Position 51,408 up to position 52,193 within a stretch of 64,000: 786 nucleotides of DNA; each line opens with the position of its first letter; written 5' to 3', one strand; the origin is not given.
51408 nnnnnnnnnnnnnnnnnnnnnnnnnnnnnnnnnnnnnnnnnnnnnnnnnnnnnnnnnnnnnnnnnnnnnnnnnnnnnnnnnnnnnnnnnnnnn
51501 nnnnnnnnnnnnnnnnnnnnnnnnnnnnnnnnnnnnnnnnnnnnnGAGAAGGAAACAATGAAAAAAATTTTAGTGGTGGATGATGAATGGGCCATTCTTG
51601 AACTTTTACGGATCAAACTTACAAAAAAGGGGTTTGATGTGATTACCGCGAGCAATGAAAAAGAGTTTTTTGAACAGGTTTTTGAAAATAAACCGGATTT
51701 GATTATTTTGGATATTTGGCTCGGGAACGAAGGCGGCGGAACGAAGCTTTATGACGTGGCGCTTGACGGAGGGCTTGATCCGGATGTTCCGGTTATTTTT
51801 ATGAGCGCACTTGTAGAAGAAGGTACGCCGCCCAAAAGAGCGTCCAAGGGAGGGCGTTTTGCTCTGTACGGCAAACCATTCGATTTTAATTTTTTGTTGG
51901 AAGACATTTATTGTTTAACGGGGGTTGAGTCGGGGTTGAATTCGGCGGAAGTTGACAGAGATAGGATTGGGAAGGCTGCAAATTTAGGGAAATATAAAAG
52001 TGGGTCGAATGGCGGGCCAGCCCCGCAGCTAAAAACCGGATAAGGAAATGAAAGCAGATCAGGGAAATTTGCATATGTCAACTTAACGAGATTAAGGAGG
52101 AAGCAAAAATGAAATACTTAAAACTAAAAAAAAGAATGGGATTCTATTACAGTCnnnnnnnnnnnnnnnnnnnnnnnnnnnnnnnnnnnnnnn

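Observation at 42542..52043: Family of four paralogous stand-alone receiver proteins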

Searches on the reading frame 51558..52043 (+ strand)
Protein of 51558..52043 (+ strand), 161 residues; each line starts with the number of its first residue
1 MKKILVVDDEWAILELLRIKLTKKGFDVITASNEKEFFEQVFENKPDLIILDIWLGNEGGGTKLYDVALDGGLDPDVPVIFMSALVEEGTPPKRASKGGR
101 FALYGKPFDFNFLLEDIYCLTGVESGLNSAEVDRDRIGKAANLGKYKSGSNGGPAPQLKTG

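Call 5: search_protein_families(library=pfam, proteins=[window:51558-52043:+], max_evalue=0.01)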
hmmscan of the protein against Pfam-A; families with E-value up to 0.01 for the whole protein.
window:51558-52043:+ (161 aa): 1 family
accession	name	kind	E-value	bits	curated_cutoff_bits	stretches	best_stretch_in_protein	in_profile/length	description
PF00072.30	Response_reg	-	8.3e-14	52.1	30.2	1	4-116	1-109/111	Response regulator receiver domain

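Call 8: find_homologous_proteins(query=window:51558-52040:+, max_evalue=0.001)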
Query window:51558-52040:+ (161 aa): 957 proteins with E <= 0.001 among 1541 candidates; the best 120 are listed.
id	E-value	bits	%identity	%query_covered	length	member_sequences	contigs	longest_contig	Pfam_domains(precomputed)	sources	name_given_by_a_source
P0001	6.0e-102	356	100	100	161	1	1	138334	PF00072.31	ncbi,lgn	-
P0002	9.9e-68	245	81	85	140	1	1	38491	PF00072.31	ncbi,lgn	-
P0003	2.6e-67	243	86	79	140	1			PF00072.31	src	-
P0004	9.3e-67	242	88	76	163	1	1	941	PF00072.31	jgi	-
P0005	1.1e-62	228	85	75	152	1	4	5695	PF00072.31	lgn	-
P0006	2.6e-59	217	72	83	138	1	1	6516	PF00072.31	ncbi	-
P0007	3.2e-59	217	83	75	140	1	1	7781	PF00072.31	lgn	-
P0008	3.6e-58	214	78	77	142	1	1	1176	PF00072.31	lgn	-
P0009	1.6e-55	205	66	85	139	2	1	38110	PF00072.31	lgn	-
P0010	7.3e-55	203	74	81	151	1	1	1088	PF00072.31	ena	-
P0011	2.4e-53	198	77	75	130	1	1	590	PF00072.31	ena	-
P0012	5.2e-51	190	67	79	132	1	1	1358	PF00072.31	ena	-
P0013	1.0e-50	189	72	75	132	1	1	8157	PF00072.31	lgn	-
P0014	2.4e-50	188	70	75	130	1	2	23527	PF00072.31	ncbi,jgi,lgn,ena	-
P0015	2.9e-50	188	69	75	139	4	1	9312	PF00072.31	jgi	-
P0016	1.8e-49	185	71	74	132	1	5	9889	PF00072.31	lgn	-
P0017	2.1e-49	185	69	77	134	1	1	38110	PF00072.31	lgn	-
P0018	4.0e-49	184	71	76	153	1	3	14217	PF00072.31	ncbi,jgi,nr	ncbi:MAG TPA: response regulator [Verrucomicrobiae bacterium]|jgi:DNA-binding response OmpR family r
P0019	9.8e-49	183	68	80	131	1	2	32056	PF00072.31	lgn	-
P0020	1.0e-48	183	69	75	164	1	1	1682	PF00072.31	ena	-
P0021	3.7e-48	181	68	73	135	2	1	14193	PF00072.31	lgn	-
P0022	4.0e-48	181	67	77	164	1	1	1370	PF00072.31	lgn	-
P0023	9.7e-48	180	66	78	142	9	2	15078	PF00072.31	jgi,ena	-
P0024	1.5e-47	179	67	77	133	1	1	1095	PF00072.31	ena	-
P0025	3.1e-47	178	68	75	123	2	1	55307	PF00072.31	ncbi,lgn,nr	ncbi:MAG: response regulator [Candidatus Omnitrophica bacterium]|nr:response regulator [Candidatus O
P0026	5.0e-47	177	54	90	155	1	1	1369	PF00072.31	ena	-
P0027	1.0e-46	176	65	79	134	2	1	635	PF00072.31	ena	-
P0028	1.3e-46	176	65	77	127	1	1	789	PF00072.31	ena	-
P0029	2.6e-46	175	68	74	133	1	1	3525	PF00072.31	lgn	-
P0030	3.8e-46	175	67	72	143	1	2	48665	PF00072.31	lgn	-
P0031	1.2e-45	173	62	74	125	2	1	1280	PF00072.31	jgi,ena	-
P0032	3.6e-42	162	64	73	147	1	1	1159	PF00072.31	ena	-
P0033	3.6e-42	162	63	75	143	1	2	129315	PF00072.31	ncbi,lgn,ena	-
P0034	6.5e-39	151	53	91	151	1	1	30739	PF00072.31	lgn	-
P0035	1.4e-37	147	60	74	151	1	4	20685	PF00072.31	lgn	-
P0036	2.3e-35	140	56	78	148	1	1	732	PF00072.31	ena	-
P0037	3.7e-35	139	58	72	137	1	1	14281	PF00072.31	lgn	-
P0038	6.1e-35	138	56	74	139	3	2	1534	PF00072.31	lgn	-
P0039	1.3e-34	137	56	74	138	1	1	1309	PF00072.31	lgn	-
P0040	7.0e-34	135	54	77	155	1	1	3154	PF00072.31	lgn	-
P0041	1.4e-32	130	56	78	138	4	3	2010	PF00072.31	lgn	-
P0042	1.6e-32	130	51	86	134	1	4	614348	PF00072.31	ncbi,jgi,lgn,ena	-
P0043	3.8e-32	129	54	80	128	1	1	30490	PF00072.31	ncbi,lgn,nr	ncbi:MAG: response regulator [Candidatus Omnitrophica bacterium]|nr:response regulator [Candidatus O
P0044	5.1e-32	129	53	77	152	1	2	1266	PF00072.31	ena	-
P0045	1.6e-31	127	55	71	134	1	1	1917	PF00072.31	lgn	-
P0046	2.9e-31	126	56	81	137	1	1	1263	PF00072.31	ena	-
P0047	4.6e-31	126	57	74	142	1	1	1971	PF00072.31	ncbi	-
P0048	9.2e-31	125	55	74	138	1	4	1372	PF00072.31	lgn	-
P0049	1.2e-30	124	54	77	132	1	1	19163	PF00072.31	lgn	-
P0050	1.9e-30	124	55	72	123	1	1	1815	PF00072.31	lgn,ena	-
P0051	2.8e-30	123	56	76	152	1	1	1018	PF00072.31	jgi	jgi:DNA-binding response OmpR family regulator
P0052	1.6e-29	121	56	78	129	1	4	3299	PF00072.31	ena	-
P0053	1.7e-29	120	54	77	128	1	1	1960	PF00072.31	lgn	-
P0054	2.4e-29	120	53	74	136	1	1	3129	PF00072.31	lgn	-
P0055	2.7e-29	120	55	76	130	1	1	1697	PF00072.31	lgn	-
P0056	3.4e-29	119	52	74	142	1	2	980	PF00072.31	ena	-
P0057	5.0e-29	119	52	84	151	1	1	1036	PF00072.31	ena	-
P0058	1.7e-28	117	56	79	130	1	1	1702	PF00072.31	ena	-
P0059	1.8e-28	117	52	79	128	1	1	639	PF00072.31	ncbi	-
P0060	1.8e-28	117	54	71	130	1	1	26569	PF00072.31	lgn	-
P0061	2.3e-28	117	55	78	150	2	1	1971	PF00072.31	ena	-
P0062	2.5e-28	117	53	76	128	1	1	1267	PF00072.31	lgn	-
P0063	2.7e-28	117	50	86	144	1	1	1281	PF00072.31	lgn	-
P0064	2.7e-28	117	53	83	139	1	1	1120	PF00072.31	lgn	-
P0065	7.2e-28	115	50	77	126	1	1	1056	PF00072.31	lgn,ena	-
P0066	1.5e-27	114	47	83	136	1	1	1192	PF00072.31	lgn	-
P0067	2.1e-27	114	52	74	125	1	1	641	PF00072.31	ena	-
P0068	3.3e-27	113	53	74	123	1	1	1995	PF00072.31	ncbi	-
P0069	3.3e-27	113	53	75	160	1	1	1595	PF00072.31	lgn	-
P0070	3.5e-27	113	55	76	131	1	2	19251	PF00072.31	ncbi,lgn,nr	ncbi:MAG: response regulator [Candidatus Omnitrophica bacterium]|nr:response regulator [Candidatus O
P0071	5.2e-27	112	55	74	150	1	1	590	PF00072.31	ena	-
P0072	5.7e-27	112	50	74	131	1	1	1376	PF00072.31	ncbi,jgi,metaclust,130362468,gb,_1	metaclust:\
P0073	1.2e-26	111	56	74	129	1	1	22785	PF00072.31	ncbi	-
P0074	2.9e-26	110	52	77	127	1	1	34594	PF00072.31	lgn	-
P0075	3.4e-26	110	47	71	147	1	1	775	PF00072.31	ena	-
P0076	7.4e-26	109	50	75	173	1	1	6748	PF00072.31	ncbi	-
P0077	7.6e-26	109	50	76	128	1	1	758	PF00072.31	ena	-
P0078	1.1e-25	108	48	80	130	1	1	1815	PF00072.31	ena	-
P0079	1.8e-25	107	55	78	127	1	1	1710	PF00072.31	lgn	-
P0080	2.7e-25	107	52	75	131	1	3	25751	PF00072.31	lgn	-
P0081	3.0e-25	107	49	80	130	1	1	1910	PF00072.31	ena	-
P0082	4.2e-25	106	51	74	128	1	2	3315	PF00072.31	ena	-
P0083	7.0e-25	105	49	79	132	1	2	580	PF00072.31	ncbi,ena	-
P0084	1.1e-24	105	42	88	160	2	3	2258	PF00072.31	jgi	-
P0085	1.1e-24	105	50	83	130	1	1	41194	PF00072.31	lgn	-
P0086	1.5e-24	104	50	78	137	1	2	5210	PF00072.31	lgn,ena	-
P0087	3.0e-24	103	48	78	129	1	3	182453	PF00072.31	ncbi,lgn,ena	-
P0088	4.2e-24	103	51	73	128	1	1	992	PF00072.31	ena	-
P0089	5.2e-24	103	50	74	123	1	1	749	PF00072.31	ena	-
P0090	7.2e-24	102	47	78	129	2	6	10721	PF00072.31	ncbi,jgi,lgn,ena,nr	ncbi:MAG TPA: response regulator [bacterium]|nr:response regulator [bacterium]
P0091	9.7e-24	102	47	76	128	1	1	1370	PF00072.31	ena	-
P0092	1.0e-23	102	46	79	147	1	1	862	PF00072.31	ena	-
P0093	1.0e-23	102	48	78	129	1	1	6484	PF00072.31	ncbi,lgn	-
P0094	2.2e-23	101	48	78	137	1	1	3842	PF00072.31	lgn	-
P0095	7.8e-23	99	54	72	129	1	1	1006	PF00072.31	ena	-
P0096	3.4e-22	97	51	72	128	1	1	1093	PF00072.31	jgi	jgi:DNA-binding response OmpR family regulator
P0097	3.7e-22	97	45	78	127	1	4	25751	PF00072.31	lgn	-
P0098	5.9e-22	96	46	76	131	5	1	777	PF00072.31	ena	-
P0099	4.7e-20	90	44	84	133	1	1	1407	PF00072.31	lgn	-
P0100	7.0e-20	89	37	72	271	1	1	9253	PF23198.2,PF00072.31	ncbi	-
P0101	1.5e-19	88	36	76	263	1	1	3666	PF23198.2,PF00072.31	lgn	-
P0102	1.8e-19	88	34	73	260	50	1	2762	PF00072.31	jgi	jgi:DNA-binding response OmpR family regulator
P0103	9.6e-19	85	36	76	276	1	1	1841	PF00072.31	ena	-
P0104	1.1e-18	85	35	76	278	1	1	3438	PF00072.31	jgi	-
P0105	1.7e-18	85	35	70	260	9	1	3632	PF00072.31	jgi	jgi:DNA-binding response OmpR family regulator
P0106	1.7e-17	81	35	73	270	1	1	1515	PF00072.31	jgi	jgi:DNA-binding response OmpR family regulator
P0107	4.1e-16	77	46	73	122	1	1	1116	PF00072.31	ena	-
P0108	5.6e-16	76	35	69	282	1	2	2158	PF23198.2,PF00072.31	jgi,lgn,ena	-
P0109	8.4e-16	76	44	73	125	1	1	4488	PF00072.31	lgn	-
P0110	1.0e-15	76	46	73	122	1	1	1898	PF00072.31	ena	-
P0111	4.7e-15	73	33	61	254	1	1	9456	PF00072.31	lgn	-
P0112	5.2e-15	73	37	70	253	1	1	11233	PF00072.31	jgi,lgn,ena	-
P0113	6.4e-15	73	34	71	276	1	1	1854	PF23198.2,PF00072.31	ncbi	-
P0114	7.0e-14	70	35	69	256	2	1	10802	PF23198.2,PF00072.31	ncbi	ncbi:MAG: response regulator [Planctomycetota bacterium]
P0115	1.6e-13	68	34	69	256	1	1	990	PF23198.2,PF00072.31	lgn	-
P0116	3.2e-13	68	36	70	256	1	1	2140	PF23198.2,PF00072.31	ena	-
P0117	5.3e-13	67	43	73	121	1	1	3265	PF00072.31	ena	-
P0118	7.2e-13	66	35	73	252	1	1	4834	PF00072.31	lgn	-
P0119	1.1e-12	66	33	82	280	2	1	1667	PF23198.2,PF00072.31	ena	-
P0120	6.3e-12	63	53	32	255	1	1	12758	PF23198.2,PF00072.31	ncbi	-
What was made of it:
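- About 100 stand-alone homologues of 120-165 aa at E < 1e-20 (call 8). Only the names attached to homologues point to Omnitrophota (call 8).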

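Call 10: find_encoding_contigs(protein=P0001, flank=10000, max_places=4)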
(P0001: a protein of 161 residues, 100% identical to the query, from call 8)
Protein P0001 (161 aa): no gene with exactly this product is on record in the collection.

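Call 11: search_protein_families(library=pfam, proteins=[P0100, P0114, P0102, P0018, P0025], max_evalue=0.01)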
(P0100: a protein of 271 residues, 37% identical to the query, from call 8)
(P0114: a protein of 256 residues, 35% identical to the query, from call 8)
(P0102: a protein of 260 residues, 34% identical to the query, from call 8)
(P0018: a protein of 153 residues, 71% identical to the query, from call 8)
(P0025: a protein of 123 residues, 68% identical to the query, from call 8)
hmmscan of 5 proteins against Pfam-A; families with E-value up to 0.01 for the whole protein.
P0100 (271 aa): 2 families
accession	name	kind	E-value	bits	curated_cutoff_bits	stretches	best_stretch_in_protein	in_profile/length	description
PF00072.30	Response_reg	-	9.3e-55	184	30.2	2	5-116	1-110/111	Response regulator receiver domain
PF23198.2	PDE8A_N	-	1.4e-06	28.7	29.6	1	174-238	33-98/147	PDE8A-like, N-terminal domain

P0114 (256 aa): 3 families
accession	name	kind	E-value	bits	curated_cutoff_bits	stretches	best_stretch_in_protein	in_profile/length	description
PF00072.30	Response_reg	-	2.2e-63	211.8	30.2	2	6-106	1-101/111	Response regulator receiver domain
PF23198.2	PDE8A_N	-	2.4e-07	31.2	29.6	1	4-74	11-82/147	PDE8A-like, N-terminal domain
PF18743.7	AHJR-like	-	0.00064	19.7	26.1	0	20-56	17-53/123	REase_AHJR-like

P0102 (260 aa): 1 family
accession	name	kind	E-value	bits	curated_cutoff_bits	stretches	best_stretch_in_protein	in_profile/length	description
PF00072.30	Response_reg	-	6.2e-45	152.4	30.2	2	139-250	1-110/111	Response regulator receiver domain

P0018 (153 aa): 1 family
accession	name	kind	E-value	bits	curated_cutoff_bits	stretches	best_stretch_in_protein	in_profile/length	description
PF00072.30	Response_reg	-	5.8e-13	49.4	30.2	1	6-118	1-110/111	Response regulator receiver domain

P0025 (123 aa): 1 family
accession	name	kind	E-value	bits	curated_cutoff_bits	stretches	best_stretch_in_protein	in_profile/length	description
PF00072.30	Response_reg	-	4.2e-14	53.1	30.2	1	5-118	1-110/111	Response regulator receiver domain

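Call 16: find_encoding_contigs(protein=P0002, flank=10000, max_places=2)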
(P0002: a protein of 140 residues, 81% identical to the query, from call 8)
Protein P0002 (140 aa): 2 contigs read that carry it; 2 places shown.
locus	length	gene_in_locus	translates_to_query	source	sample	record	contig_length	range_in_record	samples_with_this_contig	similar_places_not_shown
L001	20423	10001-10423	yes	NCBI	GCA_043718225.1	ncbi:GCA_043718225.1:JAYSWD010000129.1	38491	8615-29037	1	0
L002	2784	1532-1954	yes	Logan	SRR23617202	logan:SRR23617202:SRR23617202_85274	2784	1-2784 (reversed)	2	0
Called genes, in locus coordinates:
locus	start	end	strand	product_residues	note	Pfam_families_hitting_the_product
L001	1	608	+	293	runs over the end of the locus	PF00126:HTH_1, PF03466:LysR_substrate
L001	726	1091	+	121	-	PF03779:SPW (weak)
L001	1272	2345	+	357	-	PF02518:HATPase_c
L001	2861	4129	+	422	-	PF13439:Glyco_transf_4, PF20706:GT4-conflict (weak), PF13579:Glyco_trans_4_4, PF00534:Glycos_transf_1, PF13692:Glyco_trans_1_4, PF13524:Glyco_trans_1_2 (weak)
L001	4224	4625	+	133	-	PF00072:Response_reg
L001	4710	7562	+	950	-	PF00672:HAMP, PF00512:HisKA, PF02518:HATPase_c, PF13581:HATPase_c_2 (faint), PF00072:Response_reg, PF00512:HisKA, PF02518:HATPase_c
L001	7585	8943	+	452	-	PF00072:Response_reg, PF00158:Sigma54_activat, PF14532:Sigma54_activ_2, PF07728:AAA_5 (weak), PF25601:AAA_lid_14, PF02954:HTH_8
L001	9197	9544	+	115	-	-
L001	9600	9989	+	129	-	PF00072:Response_reg (weak)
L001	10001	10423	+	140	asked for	PF00072:Response_reg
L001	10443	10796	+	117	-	-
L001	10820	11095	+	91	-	-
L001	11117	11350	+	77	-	-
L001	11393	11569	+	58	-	PF07043:DUF1328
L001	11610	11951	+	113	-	-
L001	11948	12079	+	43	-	-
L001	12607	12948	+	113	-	-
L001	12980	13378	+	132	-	-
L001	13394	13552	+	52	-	PF11752:DUF3309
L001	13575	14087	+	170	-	PF00210:Ferritin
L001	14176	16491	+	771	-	-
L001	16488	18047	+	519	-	PF13439:Glyco_transf_4, PF13579:Glyco_trans_4_4, PF20706:GT4-conflict (weak), PF00534:Glycos_transf_1, PF13692:Glyco_trans_1_4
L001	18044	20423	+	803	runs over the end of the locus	PF01663:Phosphodiest, PF03372:Exo_endo_phos, PF23226:Exo_endo_phos_PGAP2IP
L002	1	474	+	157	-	?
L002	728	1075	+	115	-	-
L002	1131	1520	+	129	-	PF00072:Response_reg (weak)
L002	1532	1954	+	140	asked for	PF00072:Response_reg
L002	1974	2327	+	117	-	-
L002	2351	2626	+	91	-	-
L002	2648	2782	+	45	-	?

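Call 17: find_encoding_contigs(protein=P0009, flank=10000, max_places=2)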
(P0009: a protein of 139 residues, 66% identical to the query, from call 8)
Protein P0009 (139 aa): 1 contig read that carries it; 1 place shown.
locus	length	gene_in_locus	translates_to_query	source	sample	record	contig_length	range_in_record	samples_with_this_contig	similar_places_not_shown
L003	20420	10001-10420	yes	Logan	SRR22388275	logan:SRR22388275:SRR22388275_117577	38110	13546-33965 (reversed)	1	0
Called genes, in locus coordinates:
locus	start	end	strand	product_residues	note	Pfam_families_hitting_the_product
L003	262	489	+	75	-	PF13560:HTH_31 (weak), PF12844:HTH_19 (weak), PF13413:HTH_25 (weak), PF13443:HTH_26, PF01381:HTH_3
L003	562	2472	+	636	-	PF00989:PAS, PF08447:PAS_3, PF08448:PAS_4 (weak), PF13426:PAS_9, PF08447:PAS_3, PF00512:HisKA, PF02518:HATPase_c, PF00072:Response_reg, +1 more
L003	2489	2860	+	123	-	PF00072:Response_reg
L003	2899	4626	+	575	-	PF00072:Response_reg, PF00990:GGDEF, PF00563:EAL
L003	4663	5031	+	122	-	PF00072:Response_reg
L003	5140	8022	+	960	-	PF00672:HAMP, PF00512:HisKA, PF02518:HATPase_c, PF13581:HATPase_c_2 (faint), PF00072:Response_reg, PF00512:HisKA, PF02518:HATPase_c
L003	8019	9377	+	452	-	PF00072:Response_reg, PF00158:Sigma54_activat, PF01078:Mg_chelatase (faint), PF14532:Sigma54_activ_2, PF07728:AAA_5 (weak), PF25601:AAA_lid_14, PF02954:HTH_8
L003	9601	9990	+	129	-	PF00072:Response_reg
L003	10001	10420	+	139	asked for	PF00072:Response_reg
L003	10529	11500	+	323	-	PF01300:Sua5_yciO_yrdC, PF03481:Sua5_C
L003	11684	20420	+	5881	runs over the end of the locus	PF02896:PEP-utilizers_C, PF08335:GlnD_UR_UTase, PF13847:Methyltransf_31 (weak)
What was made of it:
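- R3 is conserved in the same cluster as HK2 in the window, L001 and L003 (calls 16, 17).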

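Call 18: find_encoding_contigs(protein=P0042, flank=10000, max_places=2)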
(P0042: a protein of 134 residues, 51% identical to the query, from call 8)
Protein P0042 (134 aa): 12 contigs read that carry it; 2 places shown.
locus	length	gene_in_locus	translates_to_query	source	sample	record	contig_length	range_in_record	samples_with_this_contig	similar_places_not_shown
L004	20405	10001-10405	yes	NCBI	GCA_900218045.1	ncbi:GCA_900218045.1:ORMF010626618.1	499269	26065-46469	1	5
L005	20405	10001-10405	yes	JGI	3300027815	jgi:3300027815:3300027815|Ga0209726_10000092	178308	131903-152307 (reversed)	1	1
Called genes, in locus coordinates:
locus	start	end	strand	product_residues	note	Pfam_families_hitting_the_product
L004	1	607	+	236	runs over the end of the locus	PF00117:GATase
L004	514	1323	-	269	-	PF02348:CTP_transf_3, PF12804:NTP_transf_3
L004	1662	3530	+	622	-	PF02771:Acyl-CoA_dh_N, PF02770:Acyl-CoA_dh_M, PF00441:Acyl-CoA_dh_1, PF08028:Acyl-CoA_dh_2 (weak), PF21263:Acyl-CoA-dh_C (faint), PF21343:ACAD9-ACADV_C (weak)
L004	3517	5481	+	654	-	PF10091:Glycoamylase, PF06452:CBM9_1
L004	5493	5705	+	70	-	PF13619:KTSC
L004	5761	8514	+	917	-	PF01590:GAF, PF13185:GAF_2, PF08447:PAS_3, PF08447:PAS_3, PF08448:PAS_4, PF13426:PAS_9, PF00512:HisKA, PF02518:HATPase_c, +2 more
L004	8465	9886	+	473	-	PF00072:Response_reg, PF00158:Sigma54_activat, PF14532:Sigma54_activ_2, PF07728:AAA_5 (faint), PF25601:AAA_lid_14, PF02954:HTH_8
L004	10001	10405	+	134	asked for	PF00072:Response_reg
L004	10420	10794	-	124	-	PF03330:DPBB_1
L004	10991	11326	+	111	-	-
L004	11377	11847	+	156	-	-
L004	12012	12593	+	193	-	PF07617:DUF1579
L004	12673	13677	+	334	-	PF17761:DUF1016_N, PF00565:SNase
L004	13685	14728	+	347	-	PF02661:Fic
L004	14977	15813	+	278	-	-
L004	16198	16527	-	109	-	PF04993:TfoX_N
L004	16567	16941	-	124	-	PF12680:SnoaL_2, PF14534:DUF4440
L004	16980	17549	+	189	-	PF01638:HxlR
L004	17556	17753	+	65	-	PF04126:Cyclophil_like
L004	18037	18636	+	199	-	PF13338:AbiEi_4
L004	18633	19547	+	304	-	PF08843:AbiEii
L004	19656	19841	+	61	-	-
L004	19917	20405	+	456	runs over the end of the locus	PF00919:UPF0004, PF04055:Radical_SAM, PF01938:TRAM (weak)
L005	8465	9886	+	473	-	PF00072:Response_reg, PF00158:Sigma54_activat, PF14532:Sigma54_activ_2, PF07728:AAA_5 (faint), PF25601:AAA_lid_14, PF02954:HTH_8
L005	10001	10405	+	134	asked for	PF00072:Response_reg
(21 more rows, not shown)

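Call 20: find_related_loci(query=A2, collection=genome_contigs, flank=8000)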
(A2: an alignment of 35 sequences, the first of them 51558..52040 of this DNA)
Query A2 (161 aa) in genome_contigs; peptide patterns used: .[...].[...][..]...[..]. (x = any residue, [..] = any of these).
600 stretches matched a pattern (row limit reached: there are more); 514 encode a relative of the query (tblastn E <= 1e-3); the best 80 are kept; 80 distinct loci.
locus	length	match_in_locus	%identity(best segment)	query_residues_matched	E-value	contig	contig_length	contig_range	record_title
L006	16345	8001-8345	40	1-117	4e-16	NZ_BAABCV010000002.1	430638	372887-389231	Mucilaginibacter panaciglaebae strain JCM 17085 sequence02, whole genome shotgun sequence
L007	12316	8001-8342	40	1-117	3e-16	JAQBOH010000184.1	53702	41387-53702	MAG: Mucilaginibacter sp. isolate RYN_315 scaffold_2902846, whole genome shotgun sequence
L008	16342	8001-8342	36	1-117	2e-14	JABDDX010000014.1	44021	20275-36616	MAG: Bacteroidetes bacterium isolate BWMinControl_Nextera28_MAG6 3300020898.a:Ga0207004_1032, whole genome shotgun seque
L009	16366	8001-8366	36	1-120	1e-13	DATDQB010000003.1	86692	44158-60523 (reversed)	MAG TPA_asm: Candidatus Omnitrophota bacterium isolate SMAG_U7936 k141_567306, whole genome shotgun sequence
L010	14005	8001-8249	43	2-88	7e-13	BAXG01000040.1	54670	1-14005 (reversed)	Photobacterium sp. JCM 19050 DNA, contig: JCM19050.contig00040, whole genome shotgun sequence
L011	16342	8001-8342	34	1-117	9e-13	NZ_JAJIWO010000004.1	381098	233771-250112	Mucilaginibacter sp. UR6-11 contig4, whole genome shotgun sequence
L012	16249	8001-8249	43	2-88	3e-12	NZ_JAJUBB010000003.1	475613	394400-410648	Enterovibrio qingdaonensis strain ZSDZ35 3, whole genome shotgun sequence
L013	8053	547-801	41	3-88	3e-12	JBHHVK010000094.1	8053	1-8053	MAG: Thermodesulfobacteriota bacterium isolate S.4.sp2_bin.44 NODE_4161_length_8053_cov_12.031883, whole genome shotgun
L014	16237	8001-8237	42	2-84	2e-12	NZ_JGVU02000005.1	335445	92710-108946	Metabacillus indicus LMG 22858 contig005, whole genome shotgun sequence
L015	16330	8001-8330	35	1-114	3e-12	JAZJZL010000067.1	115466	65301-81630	MAG: Bacteroidota bacterium isolate ADI_H2L1_1_122_18_3-bin021 ADIH2L11_B021_0_000000000067, whole genome shotgun sequen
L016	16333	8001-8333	36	2-114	4e-12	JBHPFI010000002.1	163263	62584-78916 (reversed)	Candidatus Omnitrophota bacterium isolate SAG AM-311-J02 NODE_2_length_163263_cov_30.215639, whole genome shotgun sequen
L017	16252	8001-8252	42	2-88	4e-12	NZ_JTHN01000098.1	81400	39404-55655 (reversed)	Paenibacillus sp. A3 contig_98, whole genome shotgun sequence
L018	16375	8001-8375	32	3-135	3e-11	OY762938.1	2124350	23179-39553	MAG: uncultured Micavibrio sp. isolate 194a20bb-105a-45c9-9846-0688499aae06 genome assembly, chromosome: 1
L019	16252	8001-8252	41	2-88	9e-12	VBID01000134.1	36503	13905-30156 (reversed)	MAG: Chloroflexi bacterium isolate CF_121 14_0927_12_40cm_scaffold_441, whole genome shotgun sequence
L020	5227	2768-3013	44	3-88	1e-11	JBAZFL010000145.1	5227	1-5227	MAG: Clostridia bacterium isolate SO_2017_LW3_17 NODE_58636_length_5227_cov_0.762941_LW162_2017, whole genome shotgun se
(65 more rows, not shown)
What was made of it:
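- Tried and rejected: Genome scan with the family alignment (call 20).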
